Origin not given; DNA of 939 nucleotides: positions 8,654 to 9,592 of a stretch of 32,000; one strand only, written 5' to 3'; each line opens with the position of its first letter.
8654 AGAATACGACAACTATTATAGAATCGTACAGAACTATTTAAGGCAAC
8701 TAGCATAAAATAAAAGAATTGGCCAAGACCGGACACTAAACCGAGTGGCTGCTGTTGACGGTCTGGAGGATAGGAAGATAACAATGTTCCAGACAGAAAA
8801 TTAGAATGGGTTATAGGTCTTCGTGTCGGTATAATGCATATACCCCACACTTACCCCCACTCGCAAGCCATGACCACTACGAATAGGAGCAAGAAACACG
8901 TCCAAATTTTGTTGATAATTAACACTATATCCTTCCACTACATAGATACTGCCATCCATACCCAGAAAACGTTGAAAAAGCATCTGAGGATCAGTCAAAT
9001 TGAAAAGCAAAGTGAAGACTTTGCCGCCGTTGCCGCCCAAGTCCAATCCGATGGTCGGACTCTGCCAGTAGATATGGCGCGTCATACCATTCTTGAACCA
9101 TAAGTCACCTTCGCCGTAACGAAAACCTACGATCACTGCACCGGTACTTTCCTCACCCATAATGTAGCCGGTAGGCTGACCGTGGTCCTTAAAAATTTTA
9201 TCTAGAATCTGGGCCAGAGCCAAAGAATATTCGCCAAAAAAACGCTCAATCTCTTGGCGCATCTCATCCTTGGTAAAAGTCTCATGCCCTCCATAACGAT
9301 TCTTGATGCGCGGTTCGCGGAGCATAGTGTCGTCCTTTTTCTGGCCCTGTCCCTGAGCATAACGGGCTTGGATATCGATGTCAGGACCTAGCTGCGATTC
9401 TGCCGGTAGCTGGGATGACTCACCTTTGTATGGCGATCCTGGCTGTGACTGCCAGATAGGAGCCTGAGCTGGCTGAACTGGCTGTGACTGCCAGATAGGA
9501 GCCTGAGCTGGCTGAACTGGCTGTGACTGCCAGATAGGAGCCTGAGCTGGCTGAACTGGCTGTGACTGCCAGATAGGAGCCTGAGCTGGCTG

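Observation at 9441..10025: Fifteen base-perfect 39-bp in-frame tandem repeats in a secreted protein gene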

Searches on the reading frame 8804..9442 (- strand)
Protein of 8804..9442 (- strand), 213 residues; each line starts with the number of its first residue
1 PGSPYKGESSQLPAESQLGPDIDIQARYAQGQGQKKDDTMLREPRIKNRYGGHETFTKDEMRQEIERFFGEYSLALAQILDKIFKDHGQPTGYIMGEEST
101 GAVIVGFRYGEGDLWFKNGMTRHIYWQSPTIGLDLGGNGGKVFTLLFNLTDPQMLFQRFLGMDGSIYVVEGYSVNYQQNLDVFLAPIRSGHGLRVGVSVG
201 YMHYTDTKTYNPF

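Call 11: find_related_loci(query=window:8804-9439:-, collection=genome_contigs, flank=10000)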
Query seq(212 aa) (212 aa) in genome_contigs; peptide patterns used: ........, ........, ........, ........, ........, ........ (x = any residue, [..] = any of these).
38 stretches matched a pattern, but none encodes a relative of the query by tblastn (E <= 1e-3).

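Call 20: find_homologous_proteins(query=window:8804-9439:-, max_evalue=1e-10)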
Query seq(212 aa): 101 candidates shared short words with the query, none scored E <= 1e-10.

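Call 28: search_protein_representatives(protein=window:8804-9442:-)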
Query: 213 residues. Proteins with E-value up to 0.001 (for the whole library): 1095; up to 1e-10: 628; up to 1e-30: 145. The best 150 are listed.
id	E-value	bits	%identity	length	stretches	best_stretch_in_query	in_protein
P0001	8.6e-142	486.2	100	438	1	1-213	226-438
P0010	6.7e-52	192.3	51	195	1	50-213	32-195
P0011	3.8e-51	189.9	52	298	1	54-213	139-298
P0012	2.4e-49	184.0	50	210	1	51-213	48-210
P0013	3.1e-49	183.6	51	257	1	55-213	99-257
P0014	1.5e-46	174.9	48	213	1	53-213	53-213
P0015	1.3e-45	171.7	46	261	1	43-213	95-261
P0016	3.4e-45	170.4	48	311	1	53-213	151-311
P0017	3.4e-44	167.2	46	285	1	53-213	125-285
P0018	5.8e-44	166.4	49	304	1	55-213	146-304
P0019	6.1e-44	166.3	47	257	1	44-213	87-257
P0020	6.1e-44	166.3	49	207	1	53-212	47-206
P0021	1.5e-43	165.1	47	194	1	54-212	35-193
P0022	2.5e-43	164.3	48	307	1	54-213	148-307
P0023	7.0e-43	162.9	48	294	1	51-213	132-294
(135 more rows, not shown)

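Call 31: find_encoding_contigs(protein=P0013, flank=10000, max_places=4)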
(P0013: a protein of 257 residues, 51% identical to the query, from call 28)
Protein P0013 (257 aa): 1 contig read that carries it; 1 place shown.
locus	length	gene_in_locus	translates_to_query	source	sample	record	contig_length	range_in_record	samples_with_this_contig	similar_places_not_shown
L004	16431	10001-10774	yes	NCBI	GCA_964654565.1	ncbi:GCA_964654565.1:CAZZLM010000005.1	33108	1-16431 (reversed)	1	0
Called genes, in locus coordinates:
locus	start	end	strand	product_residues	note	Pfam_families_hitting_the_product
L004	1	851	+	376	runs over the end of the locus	PF00155:Aminotran_1_2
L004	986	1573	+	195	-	PF02224:Cytidylate_kin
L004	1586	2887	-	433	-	PF01503:PRA-PH (faint), PF03819:MazG, PF05163:DinB (weak), PF12867:DinB_2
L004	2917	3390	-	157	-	PF02674:Colicin_V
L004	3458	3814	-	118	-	-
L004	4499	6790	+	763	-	PF08448:PAS_4, PF13426:PAS_9, PF00989:PAS, PF13426:PAS_9, PF08447:PAS_3, PF00512:HisKA, PF02518:HATPase_c, PF00072:Response_reg, +3 more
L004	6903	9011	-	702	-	-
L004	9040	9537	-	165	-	PF00497:SBP_bac_3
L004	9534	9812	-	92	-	-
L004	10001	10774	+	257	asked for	PF06577:EipA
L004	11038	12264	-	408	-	-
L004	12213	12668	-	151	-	-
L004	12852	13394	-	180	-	PF00293:NUDIX, PF14815:NUDIX_4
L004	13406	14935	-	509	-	-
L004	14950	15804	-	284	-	-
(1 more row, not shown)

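Call 32: find_encoding_contigs(protein=P0011, flank=10000, max_places=3)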
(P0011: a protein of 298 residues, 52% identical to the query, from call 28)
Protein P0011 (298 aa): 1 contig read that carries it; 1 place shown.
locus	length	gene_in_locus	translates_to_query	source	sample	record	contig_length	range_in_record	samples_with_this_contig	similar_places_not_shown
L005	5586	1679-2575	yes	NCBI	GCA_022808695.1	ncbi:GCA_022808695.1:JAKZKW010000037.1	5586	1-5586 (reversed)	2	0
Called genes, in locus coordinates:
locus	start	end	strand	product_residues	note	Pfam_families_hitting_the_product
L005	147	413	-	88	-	-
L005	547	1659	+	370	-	-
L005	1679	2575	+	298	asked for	PF06577:EipA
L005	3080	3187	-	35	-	-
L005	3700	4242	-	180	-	PF01966:HD (weak)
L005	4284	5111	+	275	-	PF18588:WcbI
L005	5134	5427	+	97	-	-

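Call 34: find_related_loci(query=A1, collection=genome_contigs, flank=3000)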
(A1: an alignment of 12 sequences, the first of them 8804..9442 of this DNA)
Query A1 (213 aa) in genome_contigs; peptide patterns used: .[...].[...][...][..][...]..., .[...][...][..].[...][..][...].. (x = any residue, [..] = any of these).
600 stretches matched a pattern (row limit reached: there are more); 544 encode a relative of the query (tblastn E <= 1e-3); the best 80 are kept; 80 distinct loci.
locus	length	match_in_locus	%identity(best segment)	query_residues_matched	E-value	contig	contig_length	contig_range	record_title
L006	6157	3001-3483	58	53-213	2e-60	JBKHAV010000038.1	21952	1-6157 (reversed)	MAG: Desulfovibrionales bacterium isolate D1M01_27 NODE_3332_length_21952_cov_7.902087, whole genome shotgun sequence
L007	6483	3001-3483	56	53-213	1e-58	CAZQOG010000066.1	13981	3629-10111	MAG TPA_asm: uncultured Desulfohalobiaceae bacterium isolate SRP332253_co1_238 genome assembly, contig: NODE_7355_length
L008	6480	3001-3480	54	54-213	2e-58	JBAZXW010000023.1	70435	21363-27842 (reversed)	MAG: Sinimarinibacterium sp. isolate SO_2017_GW1_65 NODE_2210_length_70435_cov_2.021790_OW334_2017, whole genome shotgun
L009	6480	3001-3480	53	54-213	1e-57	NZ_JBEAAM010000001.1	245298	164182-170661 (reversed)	Fontimonas sp. SYSU GA230001 NODE_1_length_245298_cov_177.902793, whole genome shotgun sequence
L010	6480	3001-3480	53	54-213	8e-57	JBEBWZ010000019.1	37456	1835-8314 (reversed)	MAG: Solimonas flava isolate T2.bin.38 NODE_3223_length_37456_cov_6.206492, whole genome shotgun sequence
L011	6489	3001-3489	50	51-213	1e-56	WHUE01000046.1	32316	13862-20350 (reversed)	MAG: Alphaproteobacteria bacterium isolate Dino_bin58 NODE_46_length_32316_cov_13.018660, whole genome shotgun sequence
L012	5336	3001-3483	52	53-213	5e-56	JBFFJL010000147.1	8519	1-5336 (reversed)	MAG: Nevskiaceae bacterium isolate Mix_mud17.2022.03.39 k141_2387427_length_8519_cov_10.0000, whole genome shotgun seque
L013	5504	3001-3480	51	54-213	7e-56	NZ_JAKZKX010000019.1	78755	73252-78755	Fundidesulfovibrio agrisoli strain SG106 Scaffold19, whole genome shotgun sequence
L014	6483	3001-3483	51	53-213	5e-56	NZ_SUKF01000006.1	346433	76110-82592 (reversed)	Sinimarinibacterium sp. CAU 1509 contig6, whole genome shotgun sequence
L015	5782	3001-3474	55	56-213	3e-56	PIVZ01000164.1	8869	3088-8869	MAG: bacterium isolate Glo_18 GloG15_CONTIG10870, whole genome shotgun sequence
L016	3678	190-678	50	51-213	3e-55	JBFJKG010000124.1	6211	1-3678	MAG: Solimonas sp. isolate Mix_sand17.2022.03.D.50 k141_65382_length_6211_cov_72.1507, whole genome shotgun sequence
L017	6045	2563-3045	53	53-213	3e-55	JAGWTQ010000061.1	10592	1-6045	MAG: Betaproteobacteria bacterium isolate REEB377 contig-150_6606, whole genome shotgun sequence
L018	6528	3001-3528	48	38-213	4e-55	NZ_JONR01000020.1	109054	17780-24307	Nevskia soli DSM 19509 BP26DRAFT_scaffold00017.17_C, whole genome shotgun sequence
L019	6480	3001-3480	51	54-213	5e-55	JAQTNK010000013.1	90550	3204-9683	MAG: Rhodocyclaceae bacterium isolate STA_62 NODE_504_length_90550_cov_4.862037_Sandtown_A, whole genome shotgun sequenc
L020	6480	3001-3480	51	54-213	1e-54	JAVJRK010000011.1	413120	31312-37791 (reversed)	MAG: Rhodospirillales bacterium isolate D1-CHI-22 k141_27818, whole genome shotgun sequence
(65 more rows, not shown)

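Call 40: search_solved_structures(query=window:8804-9442:-, max_evalue=0.01, show_alignments=1)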
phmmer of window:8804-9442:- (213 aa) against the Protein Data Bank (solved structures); distinct sequences matched with E-value up to 0.01: 1.
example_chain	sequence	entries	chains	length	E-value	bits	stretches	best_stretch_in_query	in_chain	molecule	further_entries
5uc0_A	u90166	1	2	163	2.9e-40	141.2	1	54-213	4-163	Uncharacterized Protein COG5400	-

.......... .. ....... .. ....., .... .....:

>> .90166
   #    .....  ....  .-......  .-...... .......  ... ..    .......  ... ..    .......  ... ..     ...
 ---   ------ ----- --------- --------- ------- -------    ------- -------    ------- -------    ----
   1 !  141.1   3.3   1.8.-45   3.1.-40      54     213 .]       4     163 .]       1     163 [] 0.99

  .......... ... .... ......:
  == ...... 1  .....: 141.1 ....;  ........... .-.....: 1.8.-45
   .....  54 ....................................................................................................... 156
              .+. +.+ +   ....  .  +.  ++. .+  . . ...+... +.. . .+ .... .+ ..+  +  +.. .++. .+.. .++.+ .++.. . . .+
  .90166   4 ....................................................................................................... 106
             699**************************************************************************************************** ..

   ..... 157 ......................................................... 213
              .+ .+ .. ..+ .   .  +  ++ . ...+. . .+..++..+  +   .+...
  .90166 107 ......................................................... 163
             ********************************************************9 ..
